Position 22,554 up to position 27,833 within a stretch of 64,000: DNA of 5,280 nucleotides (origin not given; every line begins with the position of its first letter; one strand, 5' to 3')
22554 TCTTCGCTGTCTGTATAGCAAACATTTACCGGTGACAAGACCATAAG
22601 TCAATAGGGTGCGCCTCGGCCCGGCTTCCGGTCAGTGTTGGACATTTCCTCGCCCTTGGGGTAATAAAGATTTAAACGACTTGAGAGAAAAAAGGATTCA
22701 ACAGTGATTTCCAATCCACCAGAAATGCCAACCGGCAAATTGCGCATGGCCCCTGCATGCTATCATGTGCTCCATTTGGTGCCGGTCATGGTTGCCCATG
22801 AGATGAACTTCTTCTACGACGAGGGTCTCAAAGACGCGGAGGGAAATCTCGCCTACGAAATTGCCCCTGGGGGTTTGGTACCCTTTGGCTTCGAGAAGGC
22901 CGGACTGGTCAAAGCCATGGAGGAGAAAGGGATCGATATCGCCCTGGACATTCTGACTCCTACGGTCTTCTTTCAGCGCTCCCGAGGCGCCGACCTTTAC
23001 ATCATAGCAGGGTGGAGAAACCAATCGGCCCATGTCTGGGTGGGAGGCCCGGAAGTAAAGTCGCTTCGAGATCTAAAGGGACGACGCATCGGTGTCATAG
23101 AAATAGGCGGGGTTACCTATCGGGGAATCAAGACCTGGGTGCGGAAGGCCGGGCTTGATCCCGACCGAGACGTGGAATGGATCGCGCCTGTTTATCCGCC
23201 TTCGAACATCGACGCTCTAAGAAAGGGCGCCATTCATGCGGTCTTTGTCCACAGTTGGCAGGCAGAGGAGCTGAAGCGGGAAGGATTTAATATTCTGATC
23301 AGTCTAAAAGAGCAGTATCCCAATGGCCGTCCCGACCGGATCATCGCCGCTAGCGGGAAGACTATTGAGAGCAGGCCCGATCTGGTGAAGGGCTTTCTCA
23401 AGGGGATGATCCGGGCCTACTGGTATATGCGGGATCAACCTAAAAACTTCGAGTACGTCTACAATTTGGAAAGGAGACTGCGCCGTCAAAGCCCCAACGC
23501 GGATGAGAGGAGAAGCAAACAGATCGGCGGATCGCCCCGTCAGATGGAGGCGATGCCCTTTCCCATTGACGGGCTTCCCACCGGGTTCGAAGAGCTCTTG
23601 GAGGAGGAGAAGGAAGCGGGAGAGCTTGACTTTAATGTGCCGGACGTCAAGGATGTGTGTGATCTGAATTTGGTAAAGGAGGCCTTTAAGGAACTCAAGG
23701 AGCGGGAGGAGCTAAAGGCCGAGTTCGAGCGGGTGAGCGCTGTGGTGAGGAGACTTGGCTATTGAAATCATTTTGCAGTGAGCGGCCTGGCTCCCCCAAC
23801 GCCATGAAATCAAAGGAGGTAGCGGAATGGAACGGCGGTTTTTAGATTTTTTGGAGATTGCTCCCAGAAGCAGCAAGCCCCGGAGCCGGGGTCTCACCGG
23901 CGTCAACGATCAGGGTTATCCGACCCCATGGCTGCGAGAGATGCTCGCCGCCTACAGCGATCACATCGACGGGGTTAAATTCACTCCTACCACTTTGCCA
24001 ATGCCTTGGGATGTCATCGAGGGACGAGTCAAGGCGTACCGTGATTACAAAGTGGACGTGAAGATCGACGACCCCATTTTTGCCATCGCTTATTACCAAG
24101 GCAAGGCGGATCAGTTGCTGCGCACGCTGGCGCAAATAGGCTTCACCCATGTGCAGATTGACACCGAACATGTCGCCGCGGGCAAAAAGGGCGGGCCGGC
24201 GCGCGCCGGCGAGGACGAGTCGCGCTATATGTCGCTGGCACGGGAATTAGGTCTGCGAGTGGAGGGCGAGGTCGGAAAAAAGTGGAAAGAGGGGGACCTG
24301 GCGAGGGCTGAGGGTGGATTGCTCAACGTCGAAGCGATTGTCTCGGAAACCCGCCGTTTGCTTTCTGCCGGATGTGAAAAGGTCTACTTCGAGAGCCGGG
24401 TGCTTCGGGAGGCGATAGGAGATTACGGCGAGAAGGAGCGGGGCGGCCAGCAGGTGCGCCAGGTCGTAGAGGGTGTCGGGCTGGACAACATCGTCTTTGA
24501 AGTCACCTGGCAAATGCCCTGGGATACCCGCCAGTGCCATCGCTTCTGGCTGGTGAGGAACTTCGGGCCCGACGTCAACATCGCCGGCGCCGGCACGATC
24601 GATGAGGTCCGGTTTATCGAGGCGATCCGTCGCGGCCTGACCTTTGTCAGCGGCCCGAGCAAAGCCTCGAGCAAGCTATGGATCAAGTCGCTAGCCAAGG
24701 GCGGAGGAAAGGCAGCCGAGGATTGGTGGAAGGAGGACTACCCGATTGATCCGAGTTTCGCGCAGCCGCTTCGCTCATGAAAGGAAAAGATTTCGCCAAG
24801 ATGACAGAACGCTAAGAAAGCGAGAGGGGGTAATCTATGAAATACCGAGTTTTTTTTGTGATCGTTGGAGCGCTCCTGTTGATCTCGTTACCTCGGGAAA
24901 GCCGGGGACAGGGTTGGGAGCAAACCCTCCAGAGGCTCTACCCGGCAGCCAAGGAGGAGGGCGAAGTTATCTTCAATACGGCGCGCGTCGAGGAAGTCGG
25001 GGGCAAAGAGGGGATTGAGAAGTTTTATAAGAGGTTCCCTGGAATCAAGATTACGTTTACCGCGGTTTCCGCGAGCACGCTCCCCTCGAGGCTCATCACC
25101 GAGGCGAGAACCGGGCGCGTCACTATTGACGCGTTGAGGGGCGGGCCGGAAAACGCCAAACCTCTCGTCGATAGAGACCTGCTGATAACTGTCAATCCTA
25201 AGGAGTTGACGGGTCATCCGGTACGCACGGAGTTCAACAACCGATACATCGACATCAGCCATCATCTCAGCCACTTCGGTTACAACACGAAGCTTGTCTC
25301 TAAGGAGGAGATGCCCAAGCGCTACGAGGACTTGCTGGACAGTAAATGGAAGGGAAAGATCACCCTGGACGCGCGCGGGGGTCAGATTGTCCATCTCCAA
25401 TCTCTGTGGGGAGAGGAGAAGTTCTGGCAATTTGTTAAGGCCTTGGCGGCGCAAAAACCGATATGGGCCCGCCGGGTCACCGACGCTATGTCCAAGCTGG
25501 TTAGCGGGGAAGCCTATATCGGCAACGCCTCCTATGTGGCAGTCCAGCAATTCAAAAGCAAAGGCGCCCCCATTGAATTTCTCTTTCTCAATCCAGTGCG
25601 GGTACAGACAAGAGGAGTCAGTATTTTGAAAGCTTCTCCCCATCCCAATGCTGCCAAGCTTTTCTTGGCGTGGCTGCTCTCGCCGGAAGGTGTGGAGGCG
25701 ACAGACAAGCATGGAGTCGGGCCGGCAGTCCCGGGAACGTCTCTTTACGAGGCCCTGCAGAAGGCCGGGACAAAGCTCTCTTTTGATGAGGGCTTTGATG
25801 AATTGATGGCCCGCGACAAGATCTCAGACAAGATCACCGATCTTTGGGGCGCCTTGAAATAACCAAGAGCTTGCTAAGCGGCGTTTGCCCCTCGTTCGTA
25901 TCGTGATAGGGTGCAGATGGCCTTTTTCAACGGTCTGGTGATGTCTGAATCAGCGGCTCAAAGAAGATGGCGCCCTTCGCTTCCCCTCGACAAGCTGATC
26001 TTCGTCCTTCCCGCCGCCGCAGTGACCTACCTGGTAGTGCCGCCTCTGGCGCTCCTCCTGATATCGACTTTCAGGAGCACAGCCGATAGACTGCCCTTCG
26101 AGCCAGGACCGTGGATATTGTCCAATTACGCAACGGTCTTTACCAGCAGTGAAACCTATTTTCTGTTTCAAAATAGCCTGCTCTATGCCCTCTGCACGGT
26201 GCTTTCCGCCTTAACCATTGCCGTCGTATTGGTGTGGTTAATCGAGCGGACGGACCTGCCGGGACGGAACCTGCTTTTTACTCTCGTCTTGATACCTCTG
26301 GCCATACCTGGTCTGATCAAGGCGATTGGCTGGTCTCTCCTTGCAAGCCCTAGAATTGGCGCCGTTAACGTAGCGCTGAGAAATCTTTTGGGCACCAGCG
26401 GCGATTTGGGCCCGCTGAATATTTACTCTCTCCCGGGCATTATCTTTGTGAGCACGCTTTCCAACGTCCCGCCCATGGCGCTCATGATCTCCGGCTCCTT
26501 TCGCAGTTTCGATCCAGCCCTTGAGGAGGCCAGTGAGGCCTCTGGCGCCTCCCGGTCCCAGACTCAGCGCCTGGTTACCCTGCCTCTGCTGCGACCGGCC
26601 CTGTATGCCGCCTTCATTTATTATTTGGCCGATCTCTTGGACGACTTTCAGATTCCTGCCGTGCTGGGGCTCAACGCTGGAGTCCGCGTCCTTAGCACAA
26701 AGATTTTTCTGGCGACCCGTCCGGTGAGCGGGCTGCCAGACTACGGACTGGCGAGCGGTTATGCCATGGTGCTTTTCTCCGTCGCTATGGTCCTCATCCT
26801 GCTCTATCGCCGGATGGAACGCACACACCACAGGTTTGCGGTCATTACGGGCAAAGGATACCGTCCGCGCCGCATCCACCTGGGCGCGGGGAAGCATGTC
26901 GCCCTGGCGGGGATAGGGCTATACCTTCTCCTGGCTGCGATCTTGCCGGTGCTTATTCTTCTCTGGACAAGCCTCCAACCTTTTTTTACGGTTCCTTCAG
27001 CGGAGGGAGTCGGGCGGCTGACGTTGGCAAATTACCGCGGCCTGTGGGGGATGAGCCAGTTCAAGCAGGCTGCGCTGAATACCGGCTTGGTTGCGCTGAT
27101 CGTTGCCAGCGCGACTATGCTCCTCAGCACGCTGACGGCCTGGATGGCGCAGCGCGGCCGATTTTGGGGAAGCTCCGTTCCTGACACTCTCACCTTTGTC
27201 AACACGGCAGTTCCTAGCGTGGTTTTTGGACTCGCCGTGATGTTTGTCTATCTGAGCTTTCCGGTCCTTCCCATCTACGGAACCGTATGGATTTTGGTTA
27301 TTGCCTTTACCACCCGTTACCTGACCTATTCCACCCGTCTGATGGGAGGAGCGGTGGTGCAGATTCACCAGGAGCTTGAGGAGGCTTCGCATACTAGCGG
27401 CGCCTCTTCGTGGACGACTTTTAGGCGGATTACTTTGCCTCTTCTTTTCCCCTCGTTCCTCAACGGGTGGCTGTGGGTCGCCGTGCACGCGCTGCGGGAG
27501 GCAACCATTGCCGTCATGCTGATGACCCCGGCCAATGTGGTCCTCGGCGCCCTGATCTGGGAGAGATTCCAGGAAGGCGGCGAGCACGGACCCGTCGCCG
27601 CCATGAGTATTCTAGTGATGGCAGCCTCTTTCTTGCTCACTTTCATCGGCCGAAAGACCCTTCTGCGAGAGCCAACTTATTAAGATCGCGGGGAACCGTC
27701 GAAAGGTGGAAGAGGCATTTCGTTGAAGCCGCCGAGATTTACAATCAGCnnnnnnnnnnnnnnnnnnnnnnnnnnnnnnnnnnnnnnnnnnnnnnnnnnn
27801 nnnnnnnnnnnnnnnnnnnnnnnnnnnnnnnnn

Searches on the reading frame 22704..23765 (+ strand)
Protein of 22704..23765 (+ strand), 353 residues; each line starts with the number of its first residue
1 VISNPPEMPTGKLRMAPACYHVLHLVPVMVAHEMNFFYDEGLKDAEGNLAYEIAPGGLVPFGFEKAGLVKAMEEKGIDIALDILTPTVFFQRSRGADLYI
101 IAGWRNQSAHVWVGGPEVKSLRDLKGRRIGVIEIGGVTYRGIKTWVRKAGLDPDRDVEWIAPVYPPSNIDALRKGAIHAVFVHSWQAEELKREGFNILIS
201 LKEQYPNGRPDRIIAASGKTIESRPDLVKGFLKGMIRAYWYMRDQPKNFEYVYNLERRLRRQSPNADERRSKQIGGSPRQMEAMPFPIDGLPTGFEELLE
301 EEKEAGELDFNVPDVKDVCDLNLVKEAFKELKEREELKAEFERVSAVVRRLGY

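Call 7: search_protein_families(library=pfam, proteins=[window:22704-23765:+], max_evalue=0.001)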
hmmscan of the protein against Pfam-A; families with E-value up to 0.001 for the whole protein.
window:22704-23765:+ (353 aa): 2 families
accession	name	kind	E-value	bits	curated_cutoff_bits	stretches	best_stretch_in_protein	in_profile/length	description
PF09084.16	NMT1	-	6.3e-17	62.6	20.5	1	64-247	30-214/216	NMT1/THI5 like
PF13379.11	NMT1_2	-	1.7e-11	44.9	24.7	1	24-250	17-245/252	NMT1-like family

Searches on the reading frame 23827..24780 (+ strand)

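Call 7: search_protein_families(library=pfam, proteins=[window:23827-24780:+], max_evalue=0.001)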
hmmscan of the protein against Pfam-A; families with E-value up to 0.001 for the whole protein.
window:23827-24780:+ (317 aa): 1 family
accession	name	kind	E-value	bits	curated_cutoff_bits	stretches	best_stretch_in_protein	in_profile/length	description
PF02679.21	ComA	-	1e-33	117.3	25.2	1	13-271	2-240/243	(2R)-phospho-3-sulfolactate synthase (ComA)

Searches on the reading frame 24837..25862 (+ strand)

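Call 7: search_protein_families(library=pfam, proteins=[window:24837-25862:+], max_evalue=0.001)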
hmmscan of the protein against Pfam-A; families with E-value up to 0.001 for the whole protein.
window:24837-25862:+ (341 aa): 4 families
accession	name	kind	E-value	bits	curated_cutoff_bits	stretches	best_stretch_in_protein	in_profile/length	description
PF01547.30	SBP_bac_1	-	1.4e-16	61.9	26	1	58-286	12-306/307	Bacterial extracellular solute-binding protein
PF13416.11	SBP_bac_8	-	2.8e-15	57.3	27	1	60-308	3-272/279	Bacterial extracellular solute-binding protein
PF13343.11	SBP_bac_6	-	1.8e-09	37.9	24.6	1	145-296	65-218/245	Bacterial extracellular solute-binding protein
PF13531.11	SBP_bac_11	-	2.8e-08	34.3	25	1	160-293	93-225/227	Bacterial extracellular solute-binding protein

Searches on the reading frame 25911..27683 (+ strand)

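Call 7: search_protein_families(library=pfam, proteins=[window:25911-27683:+], max_evalue=0.001)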
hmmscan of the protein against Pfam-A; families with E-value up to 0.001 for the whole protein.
window:25911-27683:+ (590 aa): 1 family
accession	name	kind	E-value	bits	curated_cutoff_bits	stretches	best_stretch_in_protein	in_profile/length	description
PF00528.27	BPD_transp_1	-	7.9e-25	88.1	26.4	2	408-579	4-174/184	Binding-protein-dependent transport system inner membrane component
